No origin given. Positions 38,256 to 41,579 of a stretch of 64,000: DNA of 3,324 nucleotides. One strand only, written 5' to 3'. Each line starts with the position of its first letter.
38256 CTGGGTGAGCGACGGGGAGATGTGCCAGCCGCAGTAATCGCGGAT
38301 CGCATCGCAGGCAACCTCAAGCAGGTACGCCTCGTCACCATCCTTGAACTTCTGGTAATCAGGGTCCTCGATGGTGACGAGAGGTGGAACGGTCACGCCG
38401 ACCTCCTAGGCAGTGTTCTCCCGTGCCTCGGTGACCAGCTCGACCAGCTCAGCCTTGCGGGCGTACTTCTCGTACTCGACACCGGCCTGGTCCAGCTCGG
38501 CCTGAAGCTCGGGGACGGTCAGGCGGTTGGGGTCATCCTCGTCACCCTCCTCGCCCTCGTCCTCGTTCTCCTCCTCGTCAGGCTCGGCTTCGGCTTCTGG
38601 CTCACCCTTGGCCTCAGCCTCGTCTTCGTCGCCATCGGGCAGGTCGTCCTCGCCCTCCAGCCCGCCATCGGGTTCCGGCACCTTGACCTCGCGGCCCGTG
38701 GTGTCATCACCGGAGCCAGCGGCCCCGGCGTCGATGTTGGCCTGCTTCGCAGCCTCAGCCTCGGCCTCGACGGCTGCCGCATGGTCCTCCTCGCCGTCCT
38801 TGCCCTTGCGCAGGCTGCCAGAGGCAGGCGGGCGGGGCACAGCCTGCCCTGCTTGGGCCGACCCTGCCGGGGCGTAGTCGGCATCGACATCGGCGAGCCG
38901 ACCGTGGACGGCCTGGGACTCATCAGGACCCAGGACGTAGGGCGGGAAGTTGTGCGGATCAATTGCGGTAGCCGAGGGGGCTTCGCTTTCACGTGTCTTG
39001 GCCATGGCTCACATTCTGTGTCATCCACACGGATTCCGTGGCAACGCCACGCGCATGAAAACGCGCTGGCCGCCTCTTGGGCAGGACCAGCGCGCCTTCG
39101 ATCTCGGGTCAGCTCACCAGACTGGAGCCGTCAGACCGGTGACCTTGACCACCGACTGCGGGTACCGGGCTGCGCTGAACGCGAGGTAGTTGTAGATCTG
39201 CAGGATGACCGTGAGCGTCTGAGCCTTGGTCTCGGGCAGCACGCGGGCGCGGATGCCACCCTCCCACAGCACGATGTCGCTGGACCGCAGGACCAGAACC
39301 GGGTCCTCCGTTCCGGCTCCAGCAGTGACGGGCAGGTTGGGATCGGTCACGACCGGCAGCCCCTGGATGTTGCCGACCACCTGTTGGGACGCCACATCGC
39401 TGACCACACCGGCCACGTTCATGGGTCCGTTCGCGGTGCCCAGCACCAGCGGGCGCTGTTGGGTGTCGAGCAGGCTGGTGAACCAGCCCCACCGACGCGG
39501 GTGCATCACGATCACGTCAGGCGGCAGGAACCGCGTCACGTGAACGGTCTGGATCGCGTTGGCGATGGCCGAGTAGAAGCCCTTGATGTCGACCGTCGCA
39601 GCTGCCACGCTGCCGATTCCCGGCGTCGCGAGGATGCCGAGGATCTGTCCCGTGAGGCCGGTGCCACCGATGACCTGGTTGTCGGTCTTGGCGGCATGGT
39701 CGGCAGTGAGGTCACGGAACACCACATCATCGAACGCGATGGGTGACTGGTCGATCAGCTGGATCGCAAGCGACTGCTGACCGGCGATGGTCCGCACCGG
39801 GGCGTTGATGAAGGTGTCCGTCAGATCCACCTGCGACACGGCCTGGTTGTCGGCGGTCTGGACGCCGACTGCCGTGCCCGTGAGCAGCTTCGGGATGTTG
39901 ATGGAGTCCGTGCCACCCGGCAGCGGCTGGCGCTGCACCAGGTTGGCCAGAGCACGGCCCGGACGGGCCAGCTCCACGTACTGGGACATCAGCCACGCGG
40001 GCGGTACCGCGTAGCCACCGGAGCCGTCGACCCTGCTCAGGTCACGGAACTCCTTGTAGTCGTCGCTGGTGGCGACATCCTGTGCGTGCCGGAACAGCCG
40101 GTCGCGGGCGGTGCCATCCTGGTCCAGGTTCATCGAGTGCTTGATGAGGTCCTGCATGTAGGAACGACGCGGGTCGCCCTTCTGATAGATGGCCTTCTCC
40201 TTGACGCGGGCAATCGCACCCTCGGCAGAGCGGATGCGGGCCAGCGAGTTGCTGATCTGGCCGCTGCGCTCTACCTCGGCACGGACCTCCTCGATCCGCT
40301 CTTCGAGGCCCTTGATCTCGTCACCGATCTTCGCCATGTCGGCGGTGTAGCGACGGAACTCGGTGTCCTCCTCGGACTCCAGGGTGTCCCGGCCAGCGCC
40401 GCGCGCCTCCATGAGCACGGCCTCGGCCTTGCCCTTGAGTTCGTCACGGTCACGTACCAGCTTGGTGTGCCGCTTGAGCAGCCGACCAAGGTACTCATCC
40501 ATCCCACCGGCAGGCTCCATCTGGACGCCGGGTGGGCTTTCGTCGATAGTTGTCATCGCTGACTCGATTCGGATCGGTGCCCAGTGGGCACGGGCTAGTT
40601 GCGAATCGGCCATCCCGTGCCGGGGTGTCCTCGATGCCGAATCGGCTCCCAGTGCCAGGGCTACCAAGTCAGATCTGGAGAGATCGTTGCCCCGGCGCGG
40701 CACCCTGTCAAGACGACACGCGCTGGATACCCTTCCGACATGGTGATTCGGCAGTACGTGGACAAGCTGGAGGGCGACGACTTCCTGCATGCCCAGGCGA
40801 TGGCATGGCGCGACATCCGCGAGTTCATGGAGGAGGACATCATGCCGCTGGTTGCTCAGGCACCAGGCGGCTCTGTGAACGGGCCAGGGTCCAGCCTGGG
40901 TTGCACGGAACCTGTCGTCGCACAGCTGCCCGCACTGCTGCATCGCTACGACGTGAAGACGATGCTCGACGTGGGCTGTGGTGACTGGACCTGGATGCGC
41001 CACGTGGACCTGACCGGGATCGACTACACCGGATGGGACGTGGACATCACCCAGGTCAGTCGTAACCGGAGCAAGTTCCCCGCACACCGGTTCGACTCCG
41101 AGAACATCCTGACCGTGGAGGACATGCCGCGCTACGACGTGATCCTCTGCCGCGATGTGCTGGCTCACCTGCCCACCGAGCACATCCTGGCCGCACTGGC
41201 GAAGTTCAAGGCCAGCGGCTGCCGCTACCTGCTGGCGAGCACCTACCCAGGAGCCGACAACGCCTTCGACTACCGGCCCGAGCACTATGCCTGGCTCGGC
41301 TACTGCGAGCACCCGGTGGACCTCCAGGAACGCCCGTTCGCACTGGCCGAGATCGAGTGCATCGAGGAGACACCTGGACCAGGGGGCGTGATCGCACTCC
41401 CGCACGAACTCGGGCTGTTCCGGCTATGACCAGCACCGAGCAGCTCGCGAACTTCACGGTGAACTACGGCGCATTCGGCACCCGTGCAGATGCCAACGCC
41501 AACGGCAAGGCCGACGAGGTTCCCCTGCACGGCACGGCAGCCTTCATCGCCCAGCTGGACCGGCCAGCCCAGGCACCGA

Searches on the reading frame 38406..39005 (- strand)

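Call 35: search_protein_families(library=pfam, proteins=[window:38406-39005:-], max_evalue=0.01)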
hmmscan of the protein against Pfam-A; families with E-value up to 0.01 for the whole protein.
window:38406-39005:- (199 aa): 2 families
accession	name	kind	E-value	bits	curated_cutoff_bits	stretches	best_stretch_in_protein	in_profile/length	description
PF12949.13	HeH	-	1.3e-06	28.5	28.9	1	159-191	1-33/35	HeH/LEM domain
PF09124.16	Endonuc-dimeris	-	0.0043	17.6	22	1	161-188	15-42/54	T4 recombination endonuclease VII, dimerisation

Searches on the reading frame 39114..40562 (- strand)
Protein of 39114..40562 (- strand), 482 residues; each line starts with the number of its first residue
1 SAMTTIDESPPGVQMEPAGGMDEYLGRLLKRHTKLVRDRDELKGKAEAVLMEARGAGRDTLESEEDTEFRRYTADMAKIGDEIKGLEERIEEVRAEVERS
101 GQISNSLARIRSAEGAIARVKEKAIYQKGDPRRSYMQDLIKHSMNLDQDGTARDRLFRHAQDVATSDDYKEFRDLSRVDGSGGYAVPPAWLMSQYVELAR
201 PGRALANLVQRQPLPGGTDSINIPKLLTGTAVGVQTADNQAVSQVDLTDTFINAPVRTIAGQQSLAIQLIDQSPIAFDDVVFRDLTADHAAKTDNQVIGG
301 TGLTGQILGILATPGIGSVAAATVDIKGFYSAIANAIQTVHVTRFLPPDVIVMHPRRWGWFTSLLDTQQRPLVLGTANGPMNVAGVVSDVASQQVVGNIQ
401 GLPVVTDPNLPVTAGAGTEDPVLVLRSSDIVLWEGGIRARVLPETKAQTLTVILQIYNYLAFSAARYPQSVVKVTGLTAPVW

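Call 35: search_protein_families(library=pfam, proteins=[window:39114-40562:-], max_evalue=0.01)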
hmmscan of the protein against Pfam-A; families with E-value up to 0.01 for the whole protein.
window:39114-40562:- (482 aa): 1 family
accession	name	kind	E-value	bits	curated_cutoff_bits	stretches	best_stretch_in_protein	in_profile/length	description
PF05065.19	Phage_capsid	-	1.1e-17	64.8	24.2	1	182-462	1-267/280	Phage capsid family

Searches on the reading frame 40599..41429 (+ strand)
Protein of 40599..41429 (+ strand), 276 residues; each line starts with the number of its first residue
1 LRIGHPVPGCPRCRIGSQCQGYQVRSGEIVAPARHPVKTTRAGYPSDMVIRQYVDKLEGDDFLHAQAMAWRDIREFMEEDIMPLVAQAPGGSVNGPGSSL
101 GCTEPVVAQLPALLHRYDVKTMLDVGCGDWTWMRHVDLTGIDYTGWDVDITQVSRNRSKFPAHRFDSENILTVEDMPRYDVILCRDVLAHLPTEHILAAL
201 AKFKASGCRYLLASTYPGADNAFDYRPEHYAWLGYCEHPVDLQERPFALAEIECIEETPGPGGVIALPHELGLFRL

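Call 3: search_protein_families(library=pfam, proteins=[window:40599-41429:+], max_evalue=1)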
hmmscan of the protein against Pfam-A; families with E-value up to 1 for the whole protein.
window:40599-41429:+ (276 aa): 7 families
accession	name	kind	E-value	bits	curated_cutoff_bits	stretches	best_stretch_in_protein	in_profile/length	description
PF13489.12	Methyltransf_23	-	1.1e-08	35.4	27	1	118-205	22-106/164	Methyltransferase domain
PF08242.18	Methyltransf_12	-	5.7e-08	33.8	30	1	123-204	1-89/98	Methyltransferase domain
PF13649.12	Methyltransf_25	-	1.8e-05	25.8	27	1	123-204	2-90/97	Methyltransferase domain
PF08241.18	Methyltransf_11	-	0.00035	21.6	21.2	1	123-196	1-79/95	Methyltransferase domain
PF13847.12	Methyltransf_31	-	0.0013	18.8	27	1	120-193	5-89/145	Methyltransferase domain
PF03848.20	TehB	-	0.17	11.7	20.4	1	122-202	34-119/193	Tellurite resistance protein TehB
PF01739.24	CheR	-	0.34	10.8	27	1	164-203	121-161/195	CheR methyltransferase, SAM binding domain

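Call 4: search_protein_families(library=phrogs, proteins=[window:40599-41429:+], max_evalue=0.01)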
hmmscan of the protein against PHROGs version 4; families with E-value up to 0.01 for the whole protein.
window:40599-41429:+ (276 aa): 2 families
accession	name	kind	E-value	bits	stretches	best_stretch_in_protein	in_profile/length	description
phrog_3382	-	other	1.9e-43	149.2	1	91-253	20-183/207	methyltransferase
phrog_22502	-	other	7.2e-07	30.2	1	115-194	68-154/276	methyltransferase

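Call 27: search_dna_similar(query=window:40740-41429:+, collection=phages, mode=protein, max_rows=25)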
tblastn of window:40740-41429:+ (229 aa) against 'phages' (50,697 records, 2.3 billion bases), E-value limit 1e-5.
Records with a match: 48; places in all: 48; records where one place covers at least 80% of the query: 3.
Best place of each record, by identity: <60% 48.
By first word of the organism name: Synechococcus 45; Mycobacterium 3.
By host as written in the record: - 45; Mycobacterium smegmatis mc2 155 2; Mycobacterium abscessus GD91 1.
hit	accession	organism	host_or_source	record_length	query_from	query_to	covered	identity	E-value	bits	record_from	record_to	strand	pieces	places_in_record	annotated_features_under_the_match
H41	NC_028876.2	Mycobacterium phage Ariel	Mycobacterium smegmatis mc2 155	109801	14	203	83%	45.8%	1e-41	155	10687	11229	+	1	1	17: methyltransferase | 16: kinase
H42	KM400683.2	Mycobacterium phage Ariel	Mycobacterium smegmatis mc2 155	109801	14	203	83%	45.8%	1e-41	155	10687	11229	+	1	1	17: methyltransferase | 16: serine/threonine kinase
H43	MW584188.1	Mycobacterium phage prophiGD91-2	Mycobacterium abscessus GD91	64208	19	202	80%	42.7%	4e-43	160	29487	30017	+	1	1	76: class I SAM-dependent methyltransferase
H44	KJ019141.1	Synechococcus phage ACG-2014f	-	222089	45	215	75%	29.9%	8e-23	101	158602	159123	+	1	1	hypothetical protein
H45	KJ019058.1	Synechococcus phage ACG-2014f_Syn7803C8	-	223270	45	215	75%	29.9%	9e-23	101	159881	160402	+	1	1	hypothetical protein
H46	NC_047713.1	Synechococcus phage ACG-2014f_Syn7803C8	-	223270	45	215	75%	29.9%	9e-23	101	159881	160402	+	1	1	methyltransferase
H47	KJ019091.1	Synechococcus phage ACG-2014f_Syn7803US26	-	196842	45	215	75%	29.9%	9e-23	101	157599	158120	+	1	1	hypothetical protein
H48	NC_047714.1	Synechococcus phage ACG-2014f_Syn7803US26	-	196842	45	215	75%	29.9%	9e-23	101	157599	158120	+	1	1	methyltransferase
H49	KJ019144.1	Synechococcus phage ACG-2014f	-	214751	45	215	75%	29.9%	9e-23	101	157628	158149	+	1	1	hypothetical protein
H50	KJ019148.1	Synechococcus phage ACG-2014f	-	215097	45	215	75%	29.9%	9e-23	101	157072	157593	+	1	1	hypothetical protein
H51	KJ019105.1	Synechococcus phage ACG-2014f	-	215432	45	215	75%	29.9%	9e-23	101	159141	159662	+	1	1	hypothetical protein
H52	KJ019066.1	Synechococcus phage ACG-2014f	-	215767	45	215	75%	29.9%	9e-23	101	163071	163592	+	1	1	hypothetical protein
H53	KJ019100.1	Synechococcus phage ACG-2014f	-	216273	45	215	75%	29.9%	9e-23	101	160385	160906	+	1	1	hypothetical protein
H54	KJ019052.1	Synechococcus phage ACG-2014f_Syn7803C7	-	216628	45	215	75%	29.9%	9e-23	101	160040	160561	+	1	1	hypothetical protein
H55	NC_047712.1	Synechococcus phage ACG-2014f_Syn7803C7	-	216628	45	215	75%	29.9%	9e-23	101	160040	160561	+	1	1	methyltransferase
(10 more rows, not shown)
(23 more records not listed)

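Call 29: get_annotated_region(hit=H42, flank=7000)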
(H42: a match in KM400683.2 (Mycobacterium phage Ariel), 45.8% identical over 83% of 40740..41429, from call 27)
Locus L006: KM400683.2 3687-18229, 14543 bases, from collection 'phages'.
description: Mycobacterium phage Ariel, complete genome.
organism: Mycobacterium phage Ariel (NCBI taxid 1541824)
taxonomy: Viruses; Duplodnaviria; Heunggongvirae; Uroviricota; Caudoviricetes; Omegavirus
host: Mycobacterium smegmatis mc2 155; source: soil; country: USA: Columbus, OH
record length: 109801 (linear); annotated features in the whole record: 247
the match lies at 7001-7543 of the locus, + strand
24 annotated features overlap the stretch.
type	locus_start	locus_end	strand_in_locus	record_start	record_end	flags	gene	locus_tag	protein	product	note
CDS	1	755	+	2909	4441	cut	9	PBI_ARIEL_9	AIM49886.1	terminase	Terminase, large subunit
CDS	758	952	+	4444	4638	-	10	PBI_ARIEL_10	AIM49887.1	membrane protein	-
CDS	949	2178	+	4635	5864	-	11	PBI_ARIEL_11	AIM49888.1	portal protein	Portal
CDS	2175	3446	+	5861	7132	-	12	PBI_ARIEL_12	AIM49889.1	capsid maturation protease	Protease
CDS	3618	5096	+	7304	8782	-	13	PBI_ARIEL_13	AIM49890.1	major capsid protein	Major Capsid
CDS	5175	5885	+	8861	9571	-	14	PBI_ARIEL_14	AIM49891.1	glycosyltransferase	Glycosyltransferase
CDS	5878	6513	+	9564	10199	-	15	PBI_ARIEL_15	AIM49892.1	glycosyltransferase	Glycosyltransferase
CDS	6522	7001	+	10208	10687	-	16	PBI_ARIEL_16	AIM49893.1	serine/threonine kinase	Ser/Thr kinase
CDS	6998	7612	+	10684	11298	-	17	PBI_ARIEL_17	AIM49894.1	methyltransferase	Methyltransferase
CDS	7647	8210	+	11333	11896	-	18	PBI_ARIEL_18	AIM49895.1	hypothetical protein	-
CDS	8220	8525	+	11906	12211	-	19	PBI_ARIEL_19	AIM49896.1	hypothetical protein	-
CDS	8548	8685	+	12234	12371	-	20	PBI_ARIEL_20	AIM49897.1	hypothetical protein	-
CDS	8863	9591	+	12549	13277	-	21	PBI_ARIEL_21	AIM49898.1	glycosyltransferase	Glycosyltransferase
CDS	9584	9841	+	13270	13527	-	22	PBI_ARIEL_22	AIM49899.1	hypothetical protein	-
CDS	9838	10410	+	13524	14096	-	23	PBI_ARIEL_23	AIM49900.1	head-to-tail adaptor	-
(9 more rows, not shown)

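Call 30: get_annotated_region(hit=H43, flank=6000)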
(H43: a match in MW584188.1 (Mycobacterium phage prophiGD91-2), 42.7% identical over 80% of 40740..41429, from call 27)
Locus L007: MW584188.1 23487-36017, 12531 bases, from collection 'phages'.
description: Mycobacterium phage prophiGD91-2, complete genome.
organism: Mycobacterium phage prophiGD91-2 (NCBI taxid 2813273)
taxonomy: Viruses; Duplodnaviria; Heunggongvirae; Uroviricota; Caudoviricetes; Gracegardnervirinae
host: Mycobacterium abscessus GD91; source: -; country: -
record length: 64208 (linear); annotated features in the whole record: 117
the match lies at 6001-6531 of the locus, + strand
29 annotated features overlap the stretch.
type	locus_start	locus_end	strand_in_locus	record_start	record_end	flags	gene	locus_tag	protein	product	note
CDS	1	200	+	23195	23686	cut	59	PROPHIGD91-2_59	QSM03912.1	HNH endonuclease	-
CDS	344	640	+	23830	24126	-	60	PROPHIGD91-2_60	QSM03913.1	hypothetical protein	-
CDS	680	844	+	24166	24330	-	61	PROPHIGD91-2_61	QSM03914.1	hypothetical protein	-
CDS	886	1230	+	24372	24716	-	62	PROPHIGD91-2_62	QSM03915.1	hypothetical protein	-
CDS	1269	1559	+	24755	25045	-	63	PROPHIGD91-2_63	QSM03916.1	hypothetical protein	-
CDS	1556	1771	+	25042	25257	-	64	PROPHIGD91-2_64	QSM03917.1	hypothetical protein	-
CDS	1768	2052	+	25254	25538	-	65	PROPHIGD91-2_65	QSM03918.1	hypothetical protein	-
CDS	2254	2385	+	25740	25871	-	66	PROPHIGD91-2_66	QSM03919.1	hypothetical protein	-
CDS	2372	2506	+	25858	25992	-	67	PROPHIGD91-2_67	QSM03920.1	hypothetical protein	-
CDS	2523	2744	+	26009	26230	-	68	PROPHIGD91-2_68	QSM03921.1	hypothetical protein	-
CDS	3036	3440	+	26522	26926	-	69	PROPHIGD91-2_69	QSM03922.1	hypothetical protein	-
CDS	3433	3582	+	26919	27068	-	70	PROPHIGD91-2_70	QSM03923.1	hypothetical protein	-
CDS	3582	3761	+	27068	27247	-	71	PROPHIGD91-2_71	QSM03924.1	hypothetical protein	-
CDS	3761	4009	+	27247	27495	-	72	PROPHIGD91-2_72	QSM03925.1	hypothetical protein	-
CDS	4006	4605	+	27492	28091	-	73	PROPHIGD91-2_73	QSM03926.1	glycosyltransferase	-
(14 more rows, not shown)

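Call 47: search_protein_families(library=ncbifam, proteins=[window:40740-41429:+], max_evalue=0.01)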
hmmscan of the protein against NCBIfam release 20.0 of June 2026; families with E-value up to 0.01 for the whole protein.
window:40740-41429:+ (229 aa): 4 families
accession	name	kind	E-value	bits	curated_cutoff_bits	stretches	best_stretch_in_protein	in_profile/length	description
TIGR02021.1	BchM-ChlM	equivalog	8.4e-05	22.1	158.9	1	73-158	56-145/218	magnesium protoporphyrin IX methyltransferase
TIGR01983.1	UbiG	equivalog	9.5e-05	21.8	102.95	1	72-160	50-146/228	bifunctional 2-polyprenyl-6-hydroxyphenol methylase/3-demethylubiquinol 3-O-methyltransferase UbiG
NF050150.1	RiPP_MTase_ApyS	equivalog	0.00044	19.5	400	1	63-103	133-173/323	RiPP biosynthesis methyltransferase ApyS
NF004851.0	PRK06202.1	equivalog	0.0056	16.1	243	0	71-160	60-158/237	hypothetical protein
